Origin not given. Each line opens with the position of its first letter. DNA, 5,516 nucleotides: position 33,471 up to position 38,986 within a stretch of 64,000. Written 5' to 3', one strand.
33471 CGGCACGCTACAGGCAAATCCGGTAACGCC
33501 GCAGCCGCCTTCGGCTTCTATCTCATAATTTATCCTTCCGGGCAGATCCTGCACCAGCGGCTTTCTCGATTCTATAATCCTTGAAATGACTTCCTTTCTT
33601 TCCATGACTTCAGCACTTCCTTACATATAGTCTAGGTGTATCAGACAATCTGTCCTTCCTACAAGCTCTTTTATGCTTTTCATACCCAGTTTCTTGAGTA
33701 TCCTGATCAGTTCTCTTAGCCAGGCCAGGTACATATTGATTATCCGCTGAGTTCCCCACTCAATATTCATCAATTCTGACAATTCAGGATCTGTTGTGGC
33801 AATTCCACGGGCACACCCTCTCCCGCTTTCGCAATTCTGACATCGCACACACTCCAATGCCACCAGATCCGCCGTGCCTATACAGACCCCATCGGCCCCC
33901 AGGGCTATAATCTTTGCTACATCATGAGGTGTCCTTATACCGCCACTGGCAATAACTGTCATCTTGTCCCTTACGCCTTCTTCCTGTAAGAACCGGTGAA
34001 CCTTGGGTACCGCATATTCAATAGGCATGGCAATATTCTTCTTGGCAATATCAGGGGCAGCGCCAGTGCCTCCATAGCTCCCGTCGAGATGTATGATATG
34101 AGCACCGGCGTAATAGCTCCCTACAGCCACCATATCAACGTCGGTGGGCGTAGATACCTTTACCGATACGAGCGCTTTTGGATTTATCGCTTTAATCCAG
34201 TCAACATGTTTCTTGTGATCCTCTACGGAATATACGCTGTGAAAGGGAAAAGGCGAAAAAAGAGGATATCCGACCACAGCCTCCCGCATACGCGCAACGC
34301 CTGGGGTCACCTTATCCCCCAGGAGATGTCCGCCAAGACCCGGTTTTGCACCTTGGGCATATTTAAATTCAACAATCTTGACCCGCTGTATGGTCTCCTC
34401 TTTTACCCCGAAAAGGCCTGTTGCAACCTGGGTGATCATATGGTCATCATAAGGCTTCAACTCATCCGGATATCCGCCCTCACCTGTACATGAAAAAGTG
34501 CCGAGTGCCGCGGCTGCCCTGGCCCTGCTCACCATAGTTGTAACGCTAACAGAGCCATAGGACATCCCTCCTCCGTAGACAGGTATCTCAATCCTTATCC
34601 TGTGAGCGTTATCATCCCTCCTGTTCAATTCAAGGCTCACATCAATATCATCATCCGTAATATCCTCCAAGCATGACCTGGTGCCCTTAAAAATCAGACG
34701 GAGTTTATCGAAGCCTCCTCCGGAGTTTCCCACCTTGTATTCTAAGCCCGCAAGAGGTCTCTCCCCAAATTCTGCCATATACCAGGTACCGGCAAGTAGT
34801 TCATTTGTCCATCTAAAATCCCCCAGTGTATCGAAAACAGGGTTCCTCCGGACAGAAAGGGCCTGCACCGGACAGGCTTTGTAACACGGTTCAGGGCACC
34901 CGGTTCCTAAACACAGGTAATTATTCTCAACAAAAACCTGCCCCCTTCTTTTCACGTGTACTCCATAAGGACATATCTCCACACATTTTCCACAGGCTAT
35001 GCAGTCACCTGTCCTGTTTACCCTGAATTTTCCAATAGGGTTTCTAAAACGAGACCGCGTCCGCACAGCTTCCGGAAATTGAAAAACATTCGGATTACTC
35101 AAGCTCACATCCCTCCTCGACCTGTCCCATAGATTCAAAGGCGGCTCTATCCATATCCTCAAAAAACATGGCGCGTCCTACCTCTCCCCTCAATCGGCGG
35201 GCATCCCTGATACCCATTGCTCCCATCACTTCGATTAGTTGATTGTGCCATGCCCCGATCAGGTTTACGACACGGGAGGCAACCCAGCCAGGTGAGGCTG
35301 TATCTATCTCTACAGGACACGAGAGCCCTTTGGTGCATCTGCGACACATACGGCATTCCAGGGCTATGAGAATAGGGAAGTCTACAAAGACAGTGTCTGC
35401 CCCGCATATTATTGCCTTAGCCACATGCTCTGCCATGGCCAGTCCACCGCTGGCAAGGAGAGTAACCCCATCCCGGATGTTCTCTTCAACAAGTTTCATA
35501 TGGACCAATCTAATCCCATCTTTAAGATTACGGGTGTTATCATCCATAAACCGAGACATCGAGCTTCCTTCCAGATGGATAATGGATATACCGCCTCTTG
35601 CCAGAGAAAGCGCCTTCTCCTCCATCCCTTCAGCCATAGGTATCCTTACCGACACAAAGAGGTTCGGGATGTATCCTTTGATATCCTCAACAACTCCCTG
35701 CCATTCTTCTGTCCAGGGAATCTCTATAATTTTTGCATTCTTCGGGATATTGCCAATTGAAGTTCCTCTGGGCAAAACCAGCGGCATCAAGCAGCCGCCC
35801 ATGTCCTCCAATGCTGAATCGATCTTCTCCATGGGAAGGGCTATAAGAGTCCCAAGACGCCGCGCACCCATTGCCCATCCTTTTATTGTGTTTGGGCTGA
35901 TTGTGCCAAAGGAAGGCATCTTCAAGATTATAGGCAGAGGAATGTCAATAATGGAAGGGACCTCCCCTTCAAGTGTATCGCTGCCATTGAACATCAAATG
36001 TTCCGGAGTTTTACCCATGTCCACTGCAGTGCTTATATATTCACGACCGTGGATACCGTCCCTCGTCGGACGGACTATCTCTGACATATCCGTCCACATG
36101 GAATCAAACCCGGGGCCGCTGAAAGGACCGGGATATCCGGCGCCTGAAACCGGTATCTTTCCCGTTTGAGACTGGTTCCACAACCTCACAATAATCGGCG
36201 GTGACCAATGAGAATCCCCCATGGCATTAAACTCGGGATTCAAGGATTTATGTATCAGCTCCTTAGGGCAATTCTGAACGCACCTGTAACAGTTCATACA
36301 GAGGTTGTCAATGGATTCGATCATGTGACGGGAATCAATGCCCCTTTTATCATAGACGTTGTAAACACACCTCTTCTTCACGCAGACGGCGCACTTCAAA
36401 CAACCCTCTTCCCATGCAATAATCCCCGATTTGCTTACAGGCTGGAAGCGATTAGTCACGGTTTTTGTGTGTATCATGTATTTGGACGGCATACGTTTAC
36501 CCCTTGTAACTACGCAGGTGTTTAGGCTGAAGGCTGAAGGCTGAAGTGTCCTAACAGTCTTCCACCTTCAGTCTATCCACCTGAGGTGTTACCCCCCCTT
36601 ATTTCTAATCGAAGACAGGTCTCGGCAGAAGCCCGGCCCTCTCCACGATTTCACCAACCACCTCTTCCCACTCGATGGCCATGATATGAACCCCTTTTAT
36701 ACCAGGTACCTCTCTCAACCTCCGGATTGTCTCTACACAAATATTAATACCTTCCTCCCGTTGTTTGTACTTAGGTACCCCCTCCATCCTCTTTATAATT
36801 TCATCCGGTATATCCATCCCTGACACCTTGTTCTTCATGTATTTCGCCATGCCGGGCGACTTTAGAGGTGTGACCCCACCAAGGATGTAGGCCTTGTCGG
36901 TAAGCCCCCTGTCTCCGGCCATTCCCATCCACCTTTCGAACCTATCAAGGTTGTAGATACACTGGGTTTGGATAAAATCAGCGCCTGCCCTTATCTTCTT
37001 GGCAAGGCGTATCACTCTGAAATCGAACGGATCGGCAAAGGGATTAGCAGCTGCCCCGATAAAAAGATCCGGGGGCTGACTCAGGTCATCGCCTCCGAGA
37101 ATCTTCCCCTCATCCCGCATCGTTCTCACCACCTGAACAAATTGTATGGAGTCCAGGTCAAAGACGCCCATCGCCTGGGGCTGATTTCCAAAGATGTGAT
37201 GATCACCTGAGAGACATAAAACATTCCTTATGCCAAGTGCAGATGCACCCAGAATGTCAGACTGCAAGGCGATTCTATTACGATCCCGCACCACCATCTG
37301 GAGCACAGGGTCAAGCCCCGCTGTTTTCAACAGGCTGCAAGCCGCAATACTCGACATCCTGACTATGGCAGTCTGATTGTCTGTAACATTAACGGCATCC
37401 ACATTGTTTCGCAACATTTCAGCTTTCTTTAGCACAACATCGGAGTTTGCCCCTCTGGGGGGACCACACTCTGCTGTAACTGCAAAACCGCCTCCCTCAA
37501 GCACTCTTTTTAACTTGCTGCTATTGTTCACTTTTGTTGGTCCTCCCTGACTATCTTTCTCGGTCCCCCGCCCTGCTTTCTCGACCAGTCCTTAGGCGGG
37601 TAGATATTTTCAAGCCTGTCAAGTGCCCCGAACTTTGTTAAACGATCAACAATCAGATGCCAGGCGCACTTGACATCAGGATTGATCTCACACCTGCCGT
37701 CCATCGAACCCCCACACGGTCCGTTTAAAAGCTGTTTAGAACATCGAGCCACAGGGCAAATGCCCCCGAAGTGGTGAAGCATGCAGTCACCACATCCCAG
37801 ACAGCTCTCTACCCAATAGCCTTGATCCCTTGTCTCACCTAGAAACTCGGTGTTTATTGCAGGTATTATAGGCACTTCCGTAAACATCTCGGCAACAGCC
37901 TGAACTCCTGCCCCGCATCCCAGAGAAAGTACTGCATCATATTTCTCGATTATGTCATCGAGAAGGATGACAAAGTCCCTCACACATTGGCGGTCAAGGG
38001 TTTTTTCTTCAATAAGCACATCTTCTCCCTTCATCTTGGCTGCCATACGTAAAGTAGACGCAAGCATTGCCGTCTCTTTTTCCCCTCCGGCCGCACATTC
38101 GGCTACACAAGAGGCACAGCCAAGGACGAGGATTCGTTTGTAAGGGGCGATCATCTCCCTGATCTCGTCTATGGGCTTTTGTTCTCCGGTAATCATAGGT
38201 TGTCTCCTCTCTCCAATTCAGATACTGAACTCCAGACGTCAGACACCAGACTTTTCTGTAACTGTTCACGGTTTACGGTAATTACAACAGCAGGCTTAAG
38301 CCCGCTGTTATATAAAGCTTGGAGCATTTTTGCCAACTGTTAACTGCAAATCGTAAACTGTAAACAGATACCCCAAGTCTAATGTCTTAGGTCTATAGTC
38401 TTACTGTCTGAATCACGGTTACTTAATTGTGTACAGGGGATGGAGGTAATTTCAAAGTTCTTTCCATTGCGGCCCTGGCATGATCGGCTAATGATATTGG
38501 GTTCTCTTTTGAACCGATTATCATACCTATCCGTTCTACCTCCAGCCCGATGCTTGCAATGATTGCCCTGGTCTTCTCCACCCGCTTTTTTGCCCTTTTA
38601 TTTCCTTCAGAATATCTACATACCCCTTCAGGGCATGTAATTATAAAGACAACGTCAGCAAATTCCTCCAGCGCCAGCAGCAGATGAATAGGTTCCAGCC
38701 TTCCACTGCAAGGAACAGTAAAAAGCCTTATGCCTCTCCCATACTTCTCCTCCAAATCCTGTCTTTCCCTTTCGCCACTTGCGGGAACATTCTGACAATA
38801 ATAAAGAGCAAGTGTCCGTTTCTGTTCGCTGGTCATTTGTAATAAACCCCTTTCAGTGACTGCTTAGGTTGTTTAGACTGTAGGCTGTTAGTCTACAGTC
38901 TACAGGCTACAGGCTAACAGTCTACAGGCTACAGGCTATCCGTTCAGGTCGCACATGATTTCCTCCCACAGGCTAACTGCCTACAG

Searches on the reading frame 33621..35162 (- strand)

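Call 12: search_protein_families(library=pfam, proteins=[window:33621-35162:-], max_evalue=0.00001)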
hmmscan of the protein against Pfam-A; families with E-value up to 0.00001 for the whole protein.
window:33621-35162:- (513 aa): 4 families
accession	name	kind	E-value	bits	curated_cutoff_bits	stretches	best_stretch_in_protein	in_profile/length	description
PF01645.23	Glu_synthase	-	1.7e-92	310.9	20.4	1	185-494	59-368/369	Conserved region in glutamate synthase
PF01070.24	FMN_dh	-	2.7e-07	30.4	24.9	1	395-438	268-311/350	FMN-dependent dehydrogenase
PF03060.21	NMO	-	3.8e-07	30.3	28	1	353-438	156-231/331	Nitronate monooxygenase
PF04898.20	Glu_syn_central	-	8.6e-06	25.8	22.8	0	372-431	160-220/277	Glutamate synthase central domain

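Call 54: search_protein_families(library=ncbifam, proteins=[window:33621-35162:-], max_evalue=0.00001)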
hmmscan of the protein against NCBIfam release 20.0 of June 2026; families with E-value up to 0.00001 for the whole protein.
window:33621-35162:- (513 aa): 7 families
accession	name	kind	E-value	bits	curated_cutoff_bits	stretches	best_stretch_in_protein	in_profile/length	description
NF008730.0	PRK11750.1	equivalog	6e-64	216.1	1047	1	198-511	864-1176/1490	glutamate synthase large subunit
NF040864.1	HgcB_ferredoxin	equivalog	8.1e-08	32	99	1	52-105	14-64/93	mercury methylation ferredoxin HgcB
TIGR02151.1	IPP_isom_2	equivalog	1.7e-07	30.5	281.3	1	382-430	241-289/338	type 2 isopentenyl-diphosphate Delta-isomerase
TIGR01304.1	IMP_DH_rel_2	equivalog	2.2e-06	27.2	342.1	1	389-473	244-320/365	GuaB3 family IMP dehydrogenase-related protein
TIGR04395.1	cutC_activ_rSAM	equivalog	3.4e-06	26.6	360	1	52-105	54-106/309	choline TMA-lyase-activating enzyme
NF008398.0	PRK11197.1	subfamily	4.7e-06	25.6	376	1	395-437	295-337/381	L-lactate dehydrogenase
NF045874.1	Vhu_polyferre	exception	7e-06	25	600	1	37-104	182-245/381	F420-non-reducing hydrogenase associated-polyferredoxin VhuB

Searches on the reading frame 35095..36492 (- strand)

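Call 12: search_protein_families(library=pfam, proteins=[window:35095-36492:-], max_evalue=0.00001)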
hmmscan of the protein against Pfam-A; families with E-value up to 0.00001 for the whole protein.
window:35095-36492:- (465 aa): 2 families
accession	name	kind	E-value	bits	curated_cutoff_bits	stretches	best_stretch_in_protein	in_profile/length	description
PF01645.23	Glu_synthase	-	5.2e-21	75.7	20.4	1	256-428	183-368/369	Conserved region in glutamate synthase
PF13237.11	Fer4_10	-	1.3e-06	28.7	25.5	0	28-76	6-53/53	4Fe-4S dicluster domain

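Call 54: search_protein_families(library=ncbifam, proteins=[window:35095-36492:-], max_evalue=0.00001)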
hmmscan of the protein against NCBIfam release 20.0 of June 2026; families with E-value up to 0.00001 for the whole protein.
window:35095-36492:- (465 aa): 0 families

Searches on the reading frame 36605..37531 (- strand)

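Call 12: search_protein_families(library=pfam, proteins=[window:36605-37531:-], max_evalue=0.00001)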
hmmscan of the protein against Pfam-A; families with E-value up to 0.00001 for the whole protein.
window:36605-37531:- (308 aa): 1 family
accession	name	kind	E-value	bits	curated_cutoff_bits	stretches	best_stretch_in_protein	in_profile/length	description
PF02219.23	MTHFR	-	5.5e-39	134.7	24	1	6-300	1-287/287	Methylenetetrahydrofolate reductase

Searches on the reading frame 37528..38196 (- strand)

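Call 12: search_protein_families(library=pfam, proteins=[window:37528-38196:-], max_evalue=0.00001)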
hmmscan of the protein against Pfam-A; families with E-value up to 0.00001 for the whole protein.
window:37528-38196:- (222 aa): 1 family
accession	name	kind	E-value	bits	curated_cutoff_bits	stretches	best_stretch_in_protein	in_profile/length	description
PF12225.13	DUF5981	-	5.8e-37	125.7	23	1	111-205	1-95/95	Methylene-tetrahydrofolate reductase C terminal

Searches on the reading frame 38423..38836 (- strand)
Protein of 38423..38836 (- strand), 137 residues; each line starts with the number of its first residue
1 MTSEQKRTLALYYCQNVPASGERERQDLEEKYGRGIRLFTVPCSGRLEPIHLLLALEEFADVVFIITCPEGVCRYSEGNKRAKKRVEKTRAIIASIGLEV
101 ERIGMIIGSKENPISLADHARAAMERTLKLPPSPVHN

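Call 3: search_protein_families(library=pfam, proteins=[window:38423-38836:-], max_evalue=1)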
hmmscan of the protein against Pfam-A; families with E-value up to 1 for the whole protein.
window:38423-38836:- (137 aa): 2 families
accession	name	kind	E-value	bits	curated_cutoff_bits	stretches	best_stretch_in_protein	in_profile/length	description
PF02662.21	FlpD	-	4.4e-21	75.6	22.3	1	12-126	4-118/123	Methyl-viologen-reducing hydrogenase, delta subunit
PF13829.11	DUF4191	-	0.039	13.8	30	1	58-123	109-175/219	Domain of unknown function (DUF4191)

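Call 54: search_protein_families(library=ncbifam, proteins=[window:38423-38836:-], max_evalue=0.00001)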
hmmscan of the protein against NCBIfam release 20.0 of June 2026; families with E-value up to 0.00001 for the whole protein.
window:38423-38836:- (137 aa): 2 families
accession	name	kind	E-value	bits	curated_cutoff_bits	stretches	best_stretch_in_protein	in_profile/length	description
NF045873.1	F420_non_VhuD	exception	1.8e-15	57.2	215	1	31-136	26-131/132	F420-non-reducing hydrogenase iron-sulfur subunit VhuD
NF040770.1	hetero_SS_HdrA2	exception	1.1e-12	46.9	1100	1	31-121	672-762/777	CoB-CoM heterodisulfide reductase HdrA2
